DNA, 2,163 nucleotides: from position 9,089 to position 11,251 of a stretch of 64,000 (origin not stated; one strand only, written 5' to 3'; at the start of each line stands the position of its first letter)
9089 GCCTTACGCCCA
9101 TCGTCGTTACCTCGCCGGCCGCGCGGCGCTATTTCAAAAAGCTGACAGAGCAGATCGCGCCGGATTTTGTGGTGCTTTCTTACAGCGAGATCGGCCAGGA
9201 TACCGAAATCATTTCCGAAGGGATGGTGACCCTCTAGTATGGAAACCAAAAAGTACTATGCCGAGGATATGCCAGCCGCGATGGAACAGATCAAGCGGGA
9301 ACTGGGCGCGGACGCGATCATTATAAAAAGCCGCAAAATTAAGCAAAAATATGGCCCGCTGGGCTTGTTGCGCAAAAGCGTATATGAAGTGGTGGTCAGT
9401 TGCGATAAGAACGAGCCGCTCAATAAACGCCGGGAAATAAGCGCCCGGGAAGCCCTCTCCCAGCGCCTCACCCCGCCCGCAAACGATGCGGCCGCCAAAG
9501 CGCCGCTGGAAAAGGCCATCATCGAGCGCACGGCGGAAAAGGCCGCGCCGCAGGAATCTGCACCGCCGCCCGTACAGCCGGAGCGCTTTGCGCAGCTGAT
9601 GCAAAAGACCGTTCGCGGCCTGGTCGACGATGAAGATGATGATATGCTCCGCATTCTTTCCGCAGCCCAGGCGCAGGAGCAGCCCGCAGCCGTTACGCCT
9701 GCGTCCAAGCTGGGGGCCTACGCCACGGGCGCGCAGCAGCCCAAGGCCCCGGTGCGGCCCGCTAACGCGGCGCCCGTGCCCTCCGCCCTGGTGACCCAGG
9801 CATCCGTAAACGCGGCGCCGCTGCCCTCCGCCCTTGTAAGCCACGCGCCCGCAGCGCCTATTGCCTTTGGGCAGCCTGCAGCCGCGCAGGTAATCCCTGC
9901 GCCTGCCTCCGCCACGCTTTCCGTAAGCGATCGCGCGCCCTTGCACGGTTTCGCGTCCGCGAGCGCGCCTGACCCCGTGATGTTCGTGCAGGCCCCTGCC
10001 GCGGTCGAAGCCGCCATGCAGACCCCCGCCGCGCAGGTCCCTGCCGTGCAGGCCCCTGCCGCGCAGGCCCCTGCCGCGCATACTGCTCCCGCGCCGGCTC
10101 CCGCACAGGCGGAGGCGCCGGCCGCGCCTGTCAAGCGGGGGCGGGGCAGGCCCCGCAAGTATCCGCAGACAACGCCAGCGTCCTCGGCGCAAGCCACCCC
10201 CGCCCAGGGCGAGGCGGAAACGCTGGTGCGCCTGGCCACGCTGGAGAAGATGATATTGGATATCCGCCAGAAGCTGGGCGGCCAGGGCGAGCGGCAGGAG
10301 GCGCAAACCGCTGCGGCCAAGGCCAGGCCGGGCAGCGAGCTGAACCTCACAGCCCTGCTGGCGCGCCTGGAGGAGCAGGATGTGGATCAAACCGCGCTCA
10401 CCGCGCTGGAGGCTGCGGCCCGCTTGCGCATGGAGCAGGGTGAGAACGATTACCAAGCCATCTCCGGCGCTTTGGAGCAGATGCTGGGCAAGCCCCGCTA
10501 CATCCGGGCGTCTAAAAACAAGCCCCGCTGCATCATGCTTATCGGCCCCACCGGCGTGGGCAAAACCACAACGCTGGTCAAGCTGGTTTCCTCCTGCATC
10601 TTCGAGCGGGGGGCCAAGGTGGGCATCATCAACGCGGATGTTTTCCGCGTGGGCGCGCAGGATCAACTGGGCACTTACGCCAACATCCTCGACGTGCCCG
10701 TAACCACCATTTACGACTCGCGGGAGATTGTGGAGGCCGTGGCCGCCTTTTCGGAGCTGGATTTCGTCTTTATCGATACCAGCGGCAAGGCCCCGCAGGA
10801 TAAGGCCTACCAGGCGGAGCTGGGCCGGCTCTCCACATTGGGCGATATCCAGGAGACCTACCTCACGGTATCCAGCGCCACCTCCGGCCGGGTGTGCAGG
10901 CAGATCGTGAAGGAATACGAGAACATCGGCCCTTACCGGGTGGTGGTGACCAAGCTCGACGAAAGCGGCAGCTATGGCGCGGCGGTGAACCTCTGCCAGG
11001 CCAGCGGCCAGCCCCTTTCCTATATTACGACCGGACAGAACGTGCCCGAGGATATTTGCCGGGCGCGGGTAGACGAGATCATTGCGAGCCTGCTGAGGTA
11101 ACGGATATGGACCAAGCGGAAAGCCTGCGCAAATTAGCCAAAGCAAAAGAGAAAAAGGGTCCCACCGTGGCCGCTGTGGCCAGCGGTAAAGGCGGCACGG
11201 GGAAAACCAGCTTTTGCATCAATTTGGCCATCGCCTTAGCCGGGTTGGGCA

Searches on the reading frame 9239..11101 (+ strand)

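Call 81: search_protein_families(library=pfam, proteins=[window:9239-11101:+], max_evalue=0.000001)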
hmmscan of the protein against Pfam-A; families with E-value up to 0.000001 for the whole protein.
window:9239-11101:+ (620 aa): 1 family
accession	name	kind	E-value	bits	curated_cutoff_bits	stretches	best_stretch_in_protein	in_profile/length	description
PF00448.28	SRP54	-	1.9e-37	129.3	22.7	1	430-619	2-195/196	SRP54-type protein, GTPase domain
